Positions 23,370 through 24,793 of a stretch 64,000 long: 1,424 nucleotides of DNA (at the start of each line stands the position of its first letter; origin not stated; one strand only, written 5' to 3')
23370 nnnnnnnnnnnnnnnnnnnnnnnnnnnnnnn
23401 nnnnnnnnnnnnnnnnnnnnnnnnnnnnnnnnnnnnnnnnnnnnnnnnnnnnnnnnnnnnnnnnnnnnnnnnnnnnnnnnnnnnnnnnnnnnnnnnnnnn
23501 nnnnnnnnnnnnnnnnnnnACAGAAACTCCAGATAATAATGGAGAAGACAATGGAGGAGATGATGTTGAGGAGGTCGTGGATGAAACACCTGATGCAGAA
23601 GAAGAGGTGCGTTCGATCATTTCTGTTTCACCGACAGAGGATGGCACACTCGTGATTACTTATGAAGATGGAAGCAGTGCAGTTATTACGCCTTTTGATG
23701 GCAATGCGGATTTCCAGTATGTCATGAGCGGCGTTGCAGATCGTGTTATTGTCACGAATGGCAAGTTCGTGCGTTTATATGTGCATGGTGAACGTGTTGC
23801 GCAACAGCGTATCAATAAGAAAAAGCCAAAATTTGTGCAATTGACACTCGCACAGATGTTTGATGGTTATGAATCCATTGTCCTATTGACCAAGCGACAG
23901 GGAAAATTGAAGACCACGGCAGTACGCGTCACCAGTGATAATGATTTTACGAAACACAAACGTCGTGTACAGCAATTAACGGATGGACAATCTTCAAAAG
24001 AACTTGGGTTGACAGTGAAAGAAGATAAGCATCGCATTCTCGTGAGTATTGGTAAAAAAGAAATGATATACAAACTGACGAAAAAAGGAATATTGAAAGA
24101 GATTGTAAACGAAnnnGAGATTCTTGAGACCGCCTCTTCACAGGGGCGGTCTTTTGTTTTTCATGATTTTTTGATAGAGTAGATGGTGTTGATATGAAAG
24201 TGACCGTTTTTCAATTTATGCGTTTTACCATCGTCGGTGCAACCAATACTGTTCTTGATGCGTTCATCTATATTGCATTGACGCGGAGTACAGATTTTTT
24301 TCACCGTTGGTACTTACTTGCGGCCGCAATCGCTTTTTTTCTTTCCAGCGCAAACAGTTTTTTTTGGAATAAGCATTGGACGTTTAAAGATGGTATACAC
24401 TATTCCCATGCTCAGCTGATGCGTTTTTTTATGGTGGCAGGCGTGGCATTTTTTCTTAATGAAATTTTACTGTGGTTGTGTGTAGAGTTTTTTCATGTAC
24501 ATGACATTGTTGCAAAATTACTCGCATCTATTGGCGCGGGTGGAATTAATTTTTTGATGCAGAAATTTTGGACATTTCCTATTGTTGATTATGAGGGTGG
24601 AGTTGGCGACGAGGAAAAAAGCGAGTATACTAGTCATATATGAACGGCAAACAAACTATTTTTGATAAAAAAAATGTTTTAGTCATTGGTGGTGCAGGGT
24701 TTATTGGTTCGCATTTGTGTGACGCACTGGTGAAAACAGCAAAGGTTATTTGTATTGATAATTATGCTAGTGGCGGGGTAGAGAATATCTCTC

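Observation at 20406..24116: GT4 glycosyltransferase lacking a stop codon and reading straight into a signal-peptide-bearing CSLREA/beta-helix surface protein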

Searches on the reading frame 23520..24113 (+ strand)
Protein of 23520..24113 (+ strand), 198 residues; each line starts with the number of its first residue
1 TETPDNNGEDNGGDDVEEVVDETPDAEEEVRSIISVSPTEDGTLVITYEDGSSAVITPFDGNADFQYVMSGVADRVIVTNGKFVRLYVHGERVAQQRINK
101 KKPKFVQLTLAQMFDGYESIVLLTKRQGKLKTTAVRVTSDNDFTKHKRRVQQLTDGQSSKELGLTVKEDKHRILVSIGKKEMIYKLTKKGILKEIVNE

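Call 32: search_protein_families(library=pfam, proteins=[window:23520-24113:+], max_evalue=5)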
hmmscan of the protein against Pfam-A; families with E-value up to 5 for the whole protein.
window:23520-24113:+ (198 aa): 3 families
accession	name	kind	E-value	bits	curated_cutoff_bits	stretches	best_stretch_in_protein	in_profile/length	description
PF23887.1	Phage_Gene47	-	0.03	14.3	27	1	39-57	25-43/65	Phage L5 gene 47-like protein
PF18938.6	aRib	-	0.068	13.4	27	1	35-57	41-63/71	Atypical Rib domain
PF03178.21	CPSF_A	-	0.083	12.7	27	1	165-193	95-123/319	CPSF A subunit region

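Call 33: find_homologous_proteins(query=window:23598-24113:+, max_evalue=0.001)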
Query window:23598-24113:+: 57 candidates shared short words with the query, none scored E <= 0.001.

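Call 55: predict_structure(protein=window:23598-24113:+)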
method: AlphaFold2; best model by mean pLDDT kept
length: 172 residues; sequences in the alignment: 1
mean_pLDDT: 40.9   pTM: 0.35
mean pLDDT of the five models: 40.9, 40.5, 40.4, 38.6, 32.1
residues with pLDDT >= 90: 0; 70-90: 0; 50-70: 39; < 50: 133
segments of 3 or more residues with pLDDT < 50: 1-10, 28-138, 163-167
pLDDT, mean of each block of 10 residues (from residue 1): 40 51 56 37 35 34 31 29 37 41 42 31 33 42 57 55 48 35
secondary structure, 60 per line:
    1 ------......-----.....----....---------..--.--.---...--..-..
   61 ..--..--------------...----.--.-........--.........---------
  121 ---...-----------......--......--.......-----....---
elements in order: E7-12 E18-22 E27-30 E51-53 E59-62 E81-83 E93-100 E103-111 E124-126 E138-143 E146-151 E154-160 E166-169

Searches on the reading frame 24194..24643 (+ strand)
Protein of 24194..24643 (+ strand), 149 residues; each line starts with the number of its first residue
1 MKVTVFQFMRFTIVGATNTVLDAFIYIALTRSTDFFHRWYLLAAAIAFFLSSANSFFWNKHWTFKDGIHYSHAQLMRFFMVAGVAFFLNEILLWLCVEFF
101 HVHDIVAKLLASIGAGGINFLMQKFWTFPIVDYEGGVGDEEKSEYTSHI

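Call 50: search_protein_families(library=pfam, proteins=[window:24194-24643:+], max_evalue=0.001)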
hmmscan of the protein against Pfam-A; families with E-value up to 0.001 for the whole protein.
window:24194-24643:+ (149 aa): 1 family
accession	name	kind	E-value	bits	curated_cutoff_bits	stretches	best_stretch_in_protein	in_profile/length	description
PF04138.20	GtrA_DPMS_TM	-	1e-27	97.1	26.1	1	10-128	1-117/117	GtrA/DPMS, transmembrane domain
